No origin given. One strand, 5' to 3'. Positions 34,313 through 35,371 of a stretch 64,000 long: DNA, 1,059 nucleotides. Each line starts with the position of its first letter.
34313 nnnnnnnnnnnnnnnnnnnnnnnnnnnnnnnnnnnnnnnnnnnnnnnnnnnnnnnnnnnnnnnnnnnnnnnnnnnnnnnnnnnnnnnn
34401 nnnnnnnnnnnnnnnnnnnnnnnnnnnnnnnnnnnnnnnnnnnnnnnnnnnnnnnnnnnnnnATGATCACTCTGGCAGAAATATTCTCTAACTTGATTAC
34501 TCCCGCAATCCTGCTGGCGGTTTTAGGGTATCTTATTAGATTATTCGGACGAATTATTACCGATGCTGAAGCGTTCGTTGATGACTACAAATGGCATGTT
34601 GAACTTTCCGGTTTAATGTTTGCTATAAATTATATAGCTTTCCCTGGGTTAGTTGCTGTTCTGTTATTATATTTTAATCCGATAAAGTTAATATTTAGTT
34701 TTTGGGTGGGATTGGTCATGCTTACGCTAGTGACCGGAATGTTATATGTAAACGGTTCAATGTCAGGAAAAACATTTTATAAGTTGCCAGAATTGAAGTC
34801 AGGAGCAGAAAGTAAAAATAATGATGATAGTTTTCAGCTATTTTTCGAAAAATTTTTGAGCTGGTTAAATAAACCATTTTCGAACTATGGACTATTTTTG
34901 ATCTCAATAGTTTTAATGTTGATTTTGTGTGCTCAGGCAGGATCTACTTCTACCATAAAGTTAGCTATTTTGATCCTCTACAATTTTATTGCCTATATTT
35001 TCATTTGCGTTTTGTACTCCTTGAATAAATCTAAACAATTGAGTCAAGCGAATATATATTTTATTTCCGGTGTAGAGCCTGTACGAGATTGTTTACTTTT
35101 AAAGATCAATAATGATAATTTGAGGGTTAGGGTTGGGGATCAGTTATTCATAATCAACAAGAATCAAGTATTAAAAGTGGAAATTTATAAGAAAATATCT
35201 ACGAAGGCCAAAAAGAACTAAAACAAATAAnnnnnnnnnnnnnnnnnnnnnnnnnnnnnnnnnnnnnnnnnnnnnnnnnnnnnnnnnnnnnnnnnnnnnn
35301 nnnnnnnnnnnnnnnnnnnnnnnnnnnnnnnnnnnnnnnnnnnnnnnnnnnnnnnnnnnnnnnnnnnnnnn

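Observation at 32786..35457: GIY-YIG nuclease plus multi-pass membrane protein module bracketed by ~70-bp direct repeats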

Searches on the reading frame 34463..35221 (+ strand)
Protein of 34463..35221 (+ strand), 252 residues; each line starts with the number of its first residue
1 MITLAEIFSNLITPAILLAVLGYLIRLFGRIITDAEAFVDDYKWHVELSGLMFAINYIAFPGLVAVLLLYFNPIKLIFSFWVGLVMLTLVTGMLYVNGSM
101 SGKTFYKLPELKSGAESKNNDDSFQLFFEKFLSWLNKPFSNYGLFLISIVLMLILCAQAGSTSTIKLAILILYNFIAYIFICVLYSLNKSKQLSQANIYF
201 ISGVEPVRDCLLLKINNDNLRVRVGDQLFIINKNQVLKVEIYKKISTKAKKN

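Call 4: search_protein_families(library=pfam, proteins=[window:34463-35221:+], max_evalue=0.01)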
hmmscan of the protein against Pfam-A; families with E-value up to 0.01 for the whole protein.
window:34463-35221:+ (252 aa): 0 families

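Call 11: search_protein_families(library=padloc, proteins=[window:34463-35221:+], max_evalue=0.01)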
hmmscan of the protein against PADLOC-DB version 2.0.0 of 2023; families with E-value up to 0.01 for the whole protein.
window:34463-35221:+ (252 aa): 0 families

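Call 12: search_protein_families(library=ncbifam, proteins=[window:34463-35221:+], max_evalue=0.01)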
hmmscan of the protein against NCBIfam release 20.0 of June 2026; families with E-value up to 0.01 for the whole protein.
window:34463-35221:+ (252 aa): 0 families

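Call 20: find_homologous_proteins(query=window:34463-35221:+, max_evalue=0.01)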
Query window:34463-35221:+ (252 aa): 1 proteins with E <= 0.01 among 1109 candidates.
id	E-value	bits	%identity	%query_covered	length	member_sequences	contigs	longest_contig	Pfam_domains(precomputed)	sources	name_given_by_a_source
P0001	3.7e-156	536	100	100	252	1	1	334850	-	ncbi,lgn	-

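Call 45: search_protein_representatives(protein=window:34463-35221:+)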
Query: 252 residues. Proteins with E-value up to 0.001 (for the whole library): 102; up to 1e-10: 71; up to 1e-30: 3. The best 102 are listed.
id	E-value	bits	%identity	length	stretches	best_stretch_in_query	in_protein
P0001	1.2e-156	535.8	100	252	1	1-252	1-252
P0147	3.1e-34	135.1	36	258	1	6-241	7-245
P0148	1.8e-31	126.1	37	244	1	11-241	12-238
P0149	2.8e-30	122.1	35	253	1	8-241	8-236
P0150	3.3e-30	121.9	36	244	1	1-242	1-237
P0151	4.1e-30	121.6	34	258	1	6-244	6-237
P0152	2.4e-29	119.1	34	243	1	7-246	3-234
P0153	2.8e-29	118.9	36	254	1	8-241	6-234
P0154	3.7e-28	115.2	34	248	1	8-242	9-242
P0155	7.1e-28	114.3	35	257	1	9-241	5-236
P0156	2.5e-27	112.5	34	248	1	9-243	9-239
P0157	6.5e-27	111.1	28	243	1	10-241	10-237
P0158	1.1e-26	110.4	40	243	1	6-240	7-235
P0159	1.2e-25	107.0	32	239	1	7-241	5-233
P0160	3.7e-25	105.4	37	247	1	10-241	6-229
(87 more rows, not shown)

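Call 46: find_encoding_contigs(protein=P0147, flank=5000, max_places=3)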
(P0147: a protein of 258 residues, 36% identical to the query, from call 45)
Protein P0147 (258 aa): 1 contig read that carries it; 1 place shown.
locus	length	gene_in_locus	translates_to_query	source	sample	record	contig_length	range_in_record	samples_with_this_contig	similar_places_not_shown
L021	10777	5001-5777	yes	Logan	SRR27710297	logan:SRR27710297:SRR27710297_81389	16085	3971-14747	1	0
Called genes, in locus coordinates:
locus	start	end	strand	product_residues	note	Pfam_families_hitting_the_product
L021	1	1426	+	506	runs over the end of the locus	PF12161:HsdM_N, PF02384:N6_Mtase, PF01170:UPF0020, PF07669:Eco57I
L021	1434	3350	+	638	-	PF13175:AAA_15, PF13304:AAA_21, PF20469:OLD-like_TOPRIM (weak)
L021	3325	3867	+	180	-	PF18728:HEPN_AbiV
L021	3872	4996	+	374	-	PF01420:Methylase_S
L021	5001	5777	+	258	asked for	-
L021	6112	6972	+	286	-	PF00565:SNase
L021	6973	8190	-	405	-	-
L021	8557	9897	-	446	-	PF02195:ParB_N, PF01555:N6_N4_Mtase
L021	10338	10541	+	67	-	-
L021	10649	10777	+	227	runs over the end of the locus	-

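Call 54: find_related_loci(query=A5, collection=metagenome_contigs, flank=5000)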
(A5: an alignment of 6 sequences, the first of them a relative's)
Query A5 (244 aa) in metagenome_contigs; peptide patterns used: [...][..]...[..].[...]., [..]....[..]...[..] (x = any residue, [..] = any of these).
269 stretches matched a pattern; 31 encode a relative of the query (tblastn E <= 1e-3); 31 distinct loci.
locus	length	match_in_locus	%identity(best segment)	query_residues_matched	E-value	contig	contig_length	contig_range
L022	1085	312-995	45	13-243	1e-71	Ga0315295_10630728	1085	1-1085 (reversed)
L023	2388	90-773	44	12-237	8e-60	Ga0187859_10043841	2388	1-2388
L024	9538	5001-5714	43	7-243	1e-55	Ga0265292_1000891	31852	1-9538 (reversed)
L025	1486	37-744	41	1-244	3e-51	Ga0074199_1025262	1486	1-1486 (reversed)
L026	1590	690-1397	41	1-244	5e-51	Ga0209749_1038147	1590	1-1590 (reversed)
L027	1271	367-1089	41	7-244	2e-50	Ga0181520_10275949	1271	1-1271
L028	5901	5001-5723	41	7-244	2e-48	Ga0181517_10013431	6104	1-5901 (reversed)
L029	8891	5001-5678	41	12-237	5e-48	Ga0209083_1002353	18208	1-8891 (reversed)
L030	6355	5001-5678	40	12-237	1e-45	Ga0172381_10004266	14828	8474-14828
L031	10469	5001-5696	40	12-238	4e-45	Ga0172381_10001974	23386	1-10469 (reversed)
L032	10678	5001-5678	41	12-237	3e-48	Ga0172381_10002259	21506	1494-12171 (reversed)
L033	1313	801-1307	42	4-173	3e-40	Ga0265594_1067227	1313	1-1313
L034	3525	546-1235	36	12-243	4e-38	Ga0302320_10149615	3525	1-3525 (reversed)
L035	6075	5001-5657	40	10-236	6e-37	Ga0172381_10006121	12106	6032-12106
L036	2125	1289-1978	37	12-243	8e-37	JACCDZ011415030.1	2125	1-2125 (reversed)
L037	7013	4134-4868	32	1-237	9e-34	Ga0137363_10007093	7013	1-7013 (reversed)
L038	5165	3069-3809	29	13-244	3e-29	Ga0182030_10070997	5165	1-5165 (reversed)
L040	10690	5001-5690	30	13-243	2e-27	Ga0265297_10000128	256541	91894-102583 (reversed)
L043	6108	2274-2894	33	22-243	4e-23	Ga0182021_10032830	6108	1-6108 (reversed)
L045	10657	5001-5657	30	24-237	2e-17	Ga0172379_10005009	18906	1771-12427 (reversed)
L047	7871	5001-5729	29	7-236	5e-16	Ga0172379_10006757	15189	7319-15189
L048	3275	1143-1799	30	24-237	1e-15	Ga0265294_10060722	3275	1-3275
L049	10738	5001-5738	30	13-243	2e-29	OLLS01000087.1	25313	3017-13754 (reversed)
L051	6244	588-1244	62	24-237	1e-11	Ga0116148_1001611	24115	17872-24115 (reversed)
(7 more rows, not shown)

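Call 58: search_protein_families(library=pfam, proteins=[L024:3566-4900:+, L024:5750-6673:+, L029:3392-4921:+, L029:5721-7481:+, L029:1933-2787:+, L029:2820-3386:+, L031:5751-6533:+, L032:5750-6745:+, L035:3291-4868:-, L035:2023-3288:-], max_evalue=0.001)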
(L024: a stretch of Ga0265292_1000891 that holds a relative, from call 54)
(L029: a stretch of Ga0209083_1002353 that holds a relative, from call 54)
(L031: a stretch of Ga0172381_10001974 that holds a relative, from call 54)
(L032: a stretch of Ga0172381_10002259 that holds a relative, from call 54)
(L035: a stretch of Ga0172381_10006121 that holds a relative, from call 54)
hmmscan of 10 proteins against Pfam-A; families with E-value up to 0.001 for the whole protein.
L024:3566-4900:+ (444 aa): 0 families

L024:5750-6673:+ (307 aa): 0 families

L029:3392-4921:+ (509 aa): 4 families
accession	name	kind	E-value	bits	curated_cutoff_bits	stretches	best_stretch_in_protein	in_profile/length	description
PF02534.20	T4SS-DNA_transf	-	1e-11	44.9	20.1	1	251-401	228-382/468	Type IV secretory system Conjugative DNA transfer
PF12696.13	TraG-D_C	-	1.5e-09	38.3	22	1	329-398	1-76/126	TraM recognition site of TraD and TraG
PF10412.15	TrwB_AAD_bind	-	3.9e-09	36.3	20.5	1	76-400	12-322/387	Type IV secretion-system coupling protein DNA-binding domain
PF01935.23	DUF87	-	0.00026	21.6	23.2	1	75-227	18-160/220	Helicase HerA, central domain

L029:5721-7481:+ (586 aa): 0 families

L029:1933-2787:+ (284 aa): 1 family
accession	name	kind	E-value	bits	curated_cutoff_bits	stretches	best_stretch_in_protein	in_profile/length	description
PF13814.12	Replic_Relax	-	7.5e-21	75.5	25.3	1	28-211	1-183/191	Replication-relaxation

L029:2820-3386:+ (188 aa): 0 families

L031:5751-6533:+ (260 aa): 0 families

L032:5750-6745:+ (331 aa): 0 families

L035:3291-4868:- (525 aa): 3 families
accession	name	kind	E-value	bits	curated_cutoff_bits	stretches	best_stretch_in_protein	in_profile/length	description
PF02384.22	N6_Mtase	-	5e-113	378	20.4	1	182-487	2-310/311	N-6 DNA Methylase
PF12161.14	HsdM_N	-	2.3e-19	70.8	24.5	1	9-169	1-133/135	HsdM N-terminal domain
PF05175.20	MTS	-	0.00049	20.2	23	0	222-311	27-110/170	Methyltransferase small domain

L035:2023-3288:- (421 aa): 1 family
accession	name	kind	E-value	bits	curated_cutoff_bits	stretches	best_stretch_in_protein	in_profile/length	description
PF01420.25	Methylase_S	-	4e-16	60.1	22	1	228-406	3-164/168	Type I restriction modification DNA specificity domain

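Call 59: search_protein_families(library=pfam, proteins=[L038:717-3002:+, L040:3789-4964:+, L040:5780-6940:-, L045:4291-4932:+, L045:5742-9746:+, L047:1786-4662:+, L047:4659-4976:+, L047:5793-6260:+, L048:416-1087:+, L049:6190-7281:+], max_evalue=0.001)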
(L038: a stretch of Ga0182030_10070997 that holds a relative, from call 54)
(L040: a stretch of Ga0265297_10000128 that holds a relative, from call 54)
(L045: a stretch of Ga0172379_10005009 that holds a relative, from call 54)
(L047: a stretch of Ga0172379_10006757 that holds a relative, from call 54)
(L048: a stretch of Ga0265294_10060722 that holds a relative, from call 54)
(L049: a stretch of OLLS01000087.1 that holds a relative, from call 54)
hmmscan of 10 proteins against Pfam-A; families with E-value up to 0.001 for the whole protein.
L038:717-3002:+ (761 aa): 0 families

L040:3789-4964:+ (391 aa): 1 family
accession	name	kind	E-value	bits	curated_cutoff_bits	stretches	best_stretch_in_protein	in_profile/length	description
PF04326.19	SLFN_AlbA_2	-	5.8e-14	53.1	25.3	1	24-149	1-116/118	Schlafen, AlbA_2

L040:5780-6940:- (386 aa): 1 family
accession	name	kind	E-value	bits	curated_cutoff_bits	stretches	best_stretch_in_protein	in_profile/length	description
PF08843.17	AbiEii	-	2.5e-07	31.3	22.5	1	6-149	54-191/238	Nucleotidyl transferase AbiEii toxin, Type IV TA system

L045:4291-4932:+ (213 aa): 1 family
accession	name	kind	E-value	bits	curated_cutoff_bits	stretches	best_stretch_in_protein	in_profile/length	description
PF03575.23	Peptidase_S51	-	1.2e-25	90.8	23.9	1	11-194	14-199/206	Peptidase family S51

L045:5742-9746:+ (1334 aa): 1 family
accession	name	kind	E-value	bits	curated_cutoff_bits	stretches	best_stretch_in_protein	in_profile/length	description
PF05729.18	NACHT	-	5.5e-07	30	26.7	1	42-196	3-163/167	NACHT domain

L047:1786-4662:+ (958 aa): 6 families
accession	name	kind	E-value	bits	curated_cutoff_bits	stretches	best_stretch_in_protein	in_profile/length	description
PF18766.7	SWI2_SNF2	-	9.6e-59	199.1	26.7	1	250-469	1-214/221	SWI2/SNF2 ATPase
PF04313.20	HSDR_N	-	1.3e-24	87.6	25.1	1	4-188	3-187/198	Type I restriction enzyme R protein N terminus (HSDR_N)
PF04851.21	ResIII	-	1.6e-20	74.1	22.5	1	245-404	2-163/164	Type III restriction enzyme, res subunit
PF22679.2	T1R_D3-like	-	3.4e-15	57.2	27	1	569-644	85-156/158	Type I restriction enzyme subunit R domain 3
PF00270.35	DEAD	-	0.0004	20.6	26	1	249-403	2-160/167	DEAD/DEAH box helicase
PF00176.29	SNF2-rel_dom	-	0.0004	20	24.9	0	250-405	1-165/290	SNF2-related domain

L047:4659-4976:+ (105 aa): 1 family
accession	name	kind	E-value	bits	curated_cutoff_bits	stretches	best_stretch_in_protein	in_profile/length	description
PF01863.23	YgjP-like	-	8.1e-25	88.5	26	1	10-104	111-205/207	YgjP-like, metallopeptidase domain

L047:5793-6260:+ (155 aa): 1 family
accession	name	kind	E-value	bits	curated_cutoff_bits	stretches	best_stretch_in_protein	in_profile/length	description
PF18741.7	MTES_1575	-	0.00042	20.8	38.2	0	20-79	2-57/96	REase_MTES_1575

L048:416-1087:+ (223 aa): 0 families

L049:6190-7281:+ (363 aa): 1 family
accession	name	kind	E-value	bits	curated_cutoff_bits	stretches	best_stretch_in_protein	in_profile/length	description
PF06827.20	zf-FPG_IleRS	-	0.00035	20.8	21.3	0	150-160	20-30/30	Zinc finger found in FPG and IleRS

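Call 62: search_protein_families(library=phrogs, proteins=[window:34463-35221:+], max_evalue=0.01)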
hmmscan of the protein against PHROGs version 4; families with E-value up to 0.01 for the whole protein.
window:34463-35221:+ (252 aa): 0 families

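Call 69: list_cluster_members(proteins=[P0001, P0002, P0111, P0147, P0148, P0150, P0153])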
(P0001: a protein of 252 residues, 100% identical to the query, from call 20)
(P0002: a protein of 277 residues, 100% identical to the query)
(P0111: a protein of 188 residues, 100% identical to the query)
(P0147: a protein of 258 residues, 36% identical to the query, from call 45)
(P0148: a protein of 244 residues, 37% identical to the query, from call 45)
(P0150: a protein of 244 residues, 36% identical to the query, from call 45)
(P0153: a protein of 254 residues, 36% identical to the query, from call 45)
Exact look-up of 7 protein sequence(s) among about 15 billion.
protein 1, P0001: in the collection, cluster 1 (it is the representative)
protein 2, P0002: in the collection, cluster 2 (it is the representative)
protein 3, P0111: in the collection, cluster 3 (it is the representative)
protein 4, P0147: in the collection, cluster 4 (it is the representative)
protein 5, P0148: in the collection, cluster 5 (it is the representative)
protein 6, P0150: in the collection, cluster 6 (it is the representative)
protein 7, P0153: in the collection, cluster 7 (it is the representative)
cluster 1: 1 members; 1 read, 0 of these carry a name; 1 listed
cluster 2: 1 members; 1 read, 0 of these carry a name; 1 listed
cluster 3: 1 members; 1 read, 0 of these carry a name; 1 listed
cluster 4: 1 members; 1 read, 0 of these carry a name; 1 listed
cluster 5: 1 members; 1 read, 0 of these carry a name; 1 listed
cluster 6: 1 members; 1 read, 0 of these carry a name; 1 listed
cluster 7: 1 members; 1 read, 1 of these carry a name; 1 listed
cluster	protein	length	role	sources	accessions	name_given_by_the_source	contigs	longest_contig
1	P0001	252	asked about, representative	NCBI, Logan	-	-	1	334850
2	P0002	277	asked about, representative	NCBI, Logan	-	-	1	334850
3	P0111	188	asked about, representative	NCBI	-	-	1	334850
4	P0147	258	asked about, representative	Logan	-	-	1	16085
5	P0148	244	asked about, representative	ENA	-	-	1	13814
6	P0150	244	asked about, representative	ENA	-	-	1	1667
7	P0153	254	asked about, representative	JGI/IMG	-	MFS family permease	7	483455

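Call 73: predict_structure(alignment_id=A3)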
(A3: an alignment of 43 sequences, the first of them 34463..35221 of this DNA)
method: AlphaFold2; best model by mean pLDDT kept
length: 252 residues; sequences in the alignment: 43
mean_pLDDT: 91.2   pTM: 0.86
mean pLDDT of the five models: 91.2, 90.4, 90.3, 89.9, 88.2
residues with pLDDT >= 90: 188; 70-90: 47; 50-70: 16; < 50: 1
segments of 3 or more residues with pLDDT < 50: none
pLDDT, mean of each block of 10 residues (from residue 1): 82 93 98 96 97 98 96 84 96 95 89 61 85 84 96 94 93 98 96 94 97 96 96 98 76 54
secondary structure, 60 per line:
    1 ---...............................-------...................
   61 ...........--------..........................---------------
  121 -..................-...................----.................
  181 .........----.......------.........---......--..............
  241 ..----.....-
elements in order: H4-34 H42-71 H80-105 H122-139 H141-159 H164-189 E194-200 E207-215 E219-224 E227-232 E236-242 H247-251
